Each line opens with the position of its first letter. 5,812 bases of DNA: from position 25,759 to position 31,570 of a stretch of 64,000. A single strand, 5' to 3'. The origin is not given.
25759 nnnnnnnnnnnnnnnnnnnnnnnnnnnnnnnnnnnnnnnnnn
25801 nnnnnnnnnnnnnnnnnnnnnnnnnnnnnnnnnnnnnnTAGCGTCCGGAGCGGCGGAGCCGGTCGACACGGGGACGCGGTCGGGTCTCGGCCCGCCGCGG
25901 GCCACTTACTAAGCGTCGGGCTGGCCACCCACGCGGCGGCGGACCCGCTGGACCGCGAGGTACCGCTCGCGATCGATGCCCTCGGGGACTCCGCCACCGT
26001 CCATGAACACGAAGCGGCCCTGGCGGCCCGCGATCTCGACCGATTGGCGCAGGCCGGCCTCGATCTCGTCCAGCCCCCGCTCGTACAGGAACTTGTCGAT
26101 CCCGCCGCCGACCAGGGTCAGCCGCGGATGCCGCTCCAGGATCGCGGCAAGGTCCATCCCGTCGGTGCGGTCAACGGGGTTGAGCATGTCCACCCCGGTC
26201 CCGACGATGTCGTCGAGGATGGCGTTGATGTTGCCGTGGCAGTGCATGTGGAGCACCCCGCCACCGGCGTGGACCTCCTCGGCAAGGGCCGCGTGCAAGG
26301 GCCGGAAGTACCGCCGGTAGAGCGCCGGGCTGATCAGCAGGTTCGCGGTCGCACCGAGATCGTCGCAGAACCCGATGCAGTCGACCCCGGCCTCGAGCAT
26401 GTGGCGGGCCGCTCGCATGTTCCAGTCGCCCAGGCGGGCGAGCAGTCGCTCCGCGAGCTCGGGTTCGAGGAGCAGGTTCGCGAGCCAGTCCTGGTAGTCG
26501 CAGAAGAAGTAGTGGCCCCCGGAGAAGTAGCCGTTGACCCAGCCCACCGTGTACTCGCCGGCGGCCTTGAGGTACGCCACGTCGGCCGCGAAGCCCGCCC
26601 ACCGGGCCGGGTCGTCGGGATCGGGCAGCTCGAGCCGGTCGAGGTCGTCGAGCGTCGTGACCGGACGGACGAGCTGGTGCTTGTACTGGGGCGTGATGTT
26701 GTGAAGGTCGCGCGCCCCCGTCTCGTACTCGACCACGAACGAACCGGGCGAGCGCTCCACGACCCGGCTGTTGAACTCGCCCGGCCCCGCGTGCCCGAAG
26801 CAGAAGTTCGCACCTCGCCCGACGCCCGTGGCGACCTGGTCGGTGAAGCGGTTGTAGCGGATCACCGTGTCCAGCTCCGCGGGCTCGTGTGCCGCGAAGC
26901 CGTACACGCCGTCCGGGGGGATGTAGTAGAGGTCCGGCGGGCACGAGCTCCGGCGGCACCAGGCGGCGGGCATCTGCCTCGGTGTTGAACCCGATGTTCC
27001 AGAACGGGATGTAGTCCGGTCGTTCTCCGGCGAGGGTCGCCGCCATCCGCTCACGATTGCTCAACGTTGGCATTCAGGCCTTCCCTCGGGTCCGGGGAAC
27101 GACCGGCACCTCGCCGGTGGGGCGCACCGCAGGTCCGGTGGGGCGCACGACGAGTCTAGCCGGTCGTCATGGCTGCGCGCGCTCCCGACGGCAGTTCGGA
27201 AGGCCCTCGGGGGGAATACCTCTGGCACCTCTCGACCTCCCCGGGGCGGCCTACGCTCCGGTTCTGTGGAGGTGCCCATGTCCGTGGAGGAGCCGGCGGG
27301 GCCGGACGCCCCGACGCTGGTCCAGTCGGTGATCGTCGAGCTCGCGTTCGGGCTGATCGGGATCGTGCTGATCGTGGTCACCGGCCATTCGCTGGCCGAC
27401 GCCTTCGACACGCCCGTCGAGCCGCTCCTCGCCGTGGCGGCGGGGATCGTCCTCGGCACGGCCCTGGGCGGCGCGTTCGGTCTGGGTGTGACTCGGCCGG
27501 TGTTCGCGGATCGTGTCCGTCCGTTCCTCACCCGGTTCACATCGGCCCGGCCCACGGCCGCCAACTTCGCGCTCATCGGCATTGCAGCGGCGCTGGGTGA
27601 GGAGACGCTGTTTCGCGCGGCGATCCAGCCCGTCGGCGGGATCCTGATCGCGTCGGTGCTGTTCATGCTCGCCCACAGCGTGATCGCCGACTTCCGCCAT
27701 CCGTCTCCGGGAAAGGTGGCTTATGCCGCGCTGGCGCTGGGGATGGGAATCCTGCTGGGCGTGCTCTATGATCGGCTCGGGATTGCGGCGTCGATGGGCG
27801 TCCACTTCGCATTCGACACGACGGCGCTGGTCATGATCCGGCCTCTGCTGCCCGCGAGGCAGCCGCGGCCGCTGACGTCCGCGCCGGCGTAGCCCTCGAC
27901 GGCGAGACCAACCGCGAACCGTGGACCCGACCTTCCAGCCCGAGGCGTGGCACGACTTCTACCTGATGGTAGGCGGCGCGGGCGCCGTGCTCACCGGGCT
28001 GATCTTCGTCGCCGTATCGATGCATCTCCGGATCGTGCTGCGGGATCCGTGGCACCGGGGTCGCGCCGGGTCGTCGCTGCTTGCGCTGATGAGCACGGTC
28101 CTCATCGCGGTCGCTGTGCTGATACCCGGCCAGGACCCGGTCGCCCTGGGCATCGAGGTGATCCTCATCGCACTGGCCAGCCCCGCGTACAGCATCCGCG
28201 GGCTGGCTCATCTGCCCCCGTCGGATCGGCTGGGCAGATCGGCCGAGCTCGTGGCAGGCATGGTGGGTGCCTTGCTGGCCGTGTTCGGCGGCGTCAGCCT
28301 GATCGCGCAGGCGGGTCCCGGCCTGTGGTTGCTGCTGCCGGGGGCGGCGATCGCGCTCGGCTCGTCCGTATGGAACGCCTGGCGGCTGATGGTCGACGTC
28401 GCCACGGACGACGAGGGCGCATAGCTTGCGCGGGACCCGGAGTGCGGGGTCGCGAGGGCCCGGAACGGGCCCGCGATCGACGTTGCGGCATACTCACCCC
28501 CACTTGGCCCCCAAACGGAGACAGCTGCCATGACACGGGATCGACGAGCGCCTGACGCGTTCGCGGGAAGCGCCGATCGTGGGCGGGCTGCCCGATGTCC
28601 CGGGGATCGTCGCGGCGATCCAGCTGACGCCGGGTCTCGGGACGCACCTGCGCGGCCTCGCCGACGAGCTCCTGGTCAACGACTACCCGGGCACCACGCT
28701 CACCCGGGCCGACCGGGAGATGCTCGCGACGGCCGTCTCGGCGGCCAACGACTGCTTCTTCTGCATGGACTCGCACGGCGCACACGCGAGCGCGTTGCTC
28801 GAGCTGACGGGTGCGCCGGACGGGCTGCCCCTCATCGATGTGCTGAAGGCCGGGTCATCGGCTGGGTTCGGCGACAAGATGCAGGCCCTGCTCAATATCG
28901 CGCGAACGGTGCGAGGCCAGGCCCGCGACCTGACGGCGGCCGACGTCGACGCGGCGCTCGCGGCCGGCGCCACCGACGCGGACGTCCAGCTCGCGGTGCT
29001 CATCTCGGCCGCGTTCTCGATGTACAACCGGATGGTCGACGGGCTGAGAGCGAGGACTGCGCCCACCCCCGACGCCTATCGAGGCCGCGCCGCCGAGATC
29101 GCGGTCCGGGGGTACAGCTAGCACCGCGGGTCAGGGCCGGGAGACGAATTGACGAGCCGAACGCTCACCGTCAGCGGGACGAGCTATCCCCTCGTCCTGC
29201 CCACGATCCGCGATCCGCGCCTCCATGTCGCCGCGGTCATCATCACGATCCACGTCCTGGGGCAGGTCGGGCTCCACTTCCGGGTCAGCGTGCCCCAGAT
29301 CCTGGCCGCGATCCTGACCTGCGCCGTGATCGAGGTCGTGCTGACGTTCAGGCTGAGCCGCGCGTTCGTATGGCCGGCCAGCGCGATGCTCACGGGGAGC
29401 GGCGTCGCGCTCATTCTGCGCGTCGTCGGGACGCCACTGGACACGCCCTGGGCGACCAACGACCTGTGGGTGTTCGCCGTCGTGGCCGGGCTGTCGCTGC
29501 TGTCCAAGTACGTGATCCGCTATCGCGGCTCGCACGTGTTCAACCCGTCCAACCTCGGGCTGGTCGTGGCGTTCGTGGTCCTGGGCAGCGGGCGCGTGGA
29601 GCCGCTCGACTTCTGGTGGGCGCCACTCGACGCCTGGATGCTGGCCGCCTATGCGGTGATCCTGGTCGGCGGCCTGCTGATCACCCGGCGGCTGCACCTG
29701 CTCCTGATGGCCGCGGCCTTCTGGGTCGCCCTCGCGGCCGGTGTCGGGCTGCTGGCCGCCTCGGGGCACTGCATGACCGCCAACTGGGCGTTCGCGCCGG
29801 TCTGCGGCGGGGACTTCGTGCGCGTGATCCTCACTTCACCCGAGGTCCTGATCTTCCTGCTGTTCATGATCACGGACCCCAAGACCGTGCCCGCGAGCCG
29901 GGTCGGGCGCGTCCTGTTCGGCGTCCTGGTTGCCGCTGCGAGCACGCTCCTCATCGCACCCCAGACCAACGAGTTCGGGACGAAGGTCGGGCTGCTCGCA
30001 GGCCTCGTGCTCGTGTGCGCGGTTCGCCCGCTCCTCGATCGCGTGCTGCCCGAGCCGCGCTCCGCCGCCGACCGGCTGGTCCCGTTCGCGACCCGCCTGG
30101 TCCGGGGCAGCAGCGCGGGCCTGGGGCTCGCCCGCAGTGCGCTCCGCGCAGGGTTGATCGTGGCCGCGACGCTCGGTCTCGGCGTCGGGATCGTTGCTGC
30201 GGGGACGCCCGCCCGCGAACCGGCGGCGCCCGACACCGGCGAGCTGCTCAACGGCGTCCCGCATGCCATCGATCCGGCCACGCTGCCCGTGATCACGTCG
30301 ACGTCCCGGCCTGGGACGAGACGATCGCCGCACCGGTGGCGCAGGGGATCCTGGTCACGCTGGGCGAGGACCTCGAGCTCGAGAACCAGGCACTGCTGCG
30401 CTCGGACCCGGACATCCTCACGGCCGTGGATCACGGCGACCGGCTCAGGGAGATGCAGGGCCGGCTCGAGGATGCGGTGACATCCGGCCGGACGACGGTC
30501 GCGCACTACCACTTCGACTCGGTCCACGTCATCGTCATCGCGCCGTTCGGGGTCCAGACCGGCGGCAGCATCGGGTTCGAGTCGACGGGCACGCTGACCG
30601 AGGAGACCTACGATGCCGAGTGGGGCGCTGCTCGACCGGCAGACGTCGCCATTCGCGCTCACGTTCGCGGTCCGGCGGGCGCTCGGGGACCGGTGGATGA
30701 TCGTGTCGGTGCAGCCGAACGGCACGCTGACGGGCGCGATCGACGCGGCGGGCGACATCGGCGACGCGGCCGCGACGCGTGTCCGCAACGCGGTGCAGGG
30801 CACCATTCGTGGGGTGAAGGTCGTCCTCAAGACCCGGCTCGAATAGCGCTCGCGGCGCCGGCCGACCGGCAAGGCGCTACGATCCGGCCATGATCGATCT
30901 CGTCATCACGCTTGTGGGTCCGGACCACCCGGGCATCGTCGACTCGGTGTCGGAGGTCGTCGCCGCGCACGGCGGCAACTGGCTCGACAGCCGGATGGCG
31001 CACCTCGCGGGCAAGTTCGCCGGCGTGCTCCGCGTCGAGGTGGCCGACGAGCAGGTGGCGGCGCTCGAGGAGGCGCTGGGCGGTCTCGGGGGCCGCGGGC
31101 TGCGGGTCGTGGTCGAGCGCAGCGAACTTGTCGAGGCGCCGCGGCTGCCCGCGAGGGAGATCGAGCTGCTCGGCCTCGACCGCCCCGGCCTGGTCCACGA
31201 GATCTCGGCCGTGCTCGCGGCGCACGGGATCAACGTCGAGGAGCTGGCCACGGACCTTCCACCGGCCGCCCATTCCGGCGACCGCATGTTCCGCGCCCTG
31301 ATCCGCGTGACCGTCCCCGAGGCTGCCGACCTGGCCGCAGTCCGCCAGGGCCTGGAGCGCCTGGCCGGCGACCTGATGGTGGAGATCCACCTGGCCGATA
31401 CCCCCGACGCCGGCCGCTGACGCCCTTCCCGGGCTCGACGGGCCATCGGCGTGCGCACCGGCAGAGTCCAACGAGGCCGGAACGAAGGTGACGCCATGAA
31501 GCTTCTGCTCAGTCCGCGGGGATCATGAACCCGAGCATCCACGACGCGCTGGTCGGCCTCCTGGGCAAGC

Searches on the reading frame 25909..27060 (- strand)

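Call 70: search_protein_families(library=pfam, proteins=[window:25909-27060:-], max_evalue=0.000001)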
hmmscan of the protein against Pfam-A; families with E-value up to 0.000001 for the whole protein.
window:25909-27060:- (383 aa): 1 family
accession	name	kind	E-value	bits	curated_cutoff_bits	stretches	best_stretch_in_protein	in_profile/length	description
PF01208.23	URO-D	-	1.9e-22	80.2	23.9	1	130-370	95-339/346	Uroporphyrinogen decarboxylase (URO-D)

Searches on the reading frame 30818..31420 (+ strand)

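Call 70: search_protein_families(library=pfam, proteins=[window:30818-31420:+], max_evalue=0.000001)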
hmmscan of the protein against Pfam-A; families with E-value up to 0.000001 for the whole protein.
window:30818-31420:+ (200 aa): 3 families
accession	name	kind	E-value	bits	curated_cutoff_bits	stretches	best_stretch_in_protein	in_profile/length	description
PF13740.12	ACT_6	-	2.8e-24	85.3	23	1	28-88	3-63/76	ACT domain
PF13291.12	ACT_4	-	4.3e-12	47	27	1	114-183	8-73/80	ACT domain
PF01842.31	ACT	-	8.6e-10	38.7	27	0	115-144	3-32/66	ACT domain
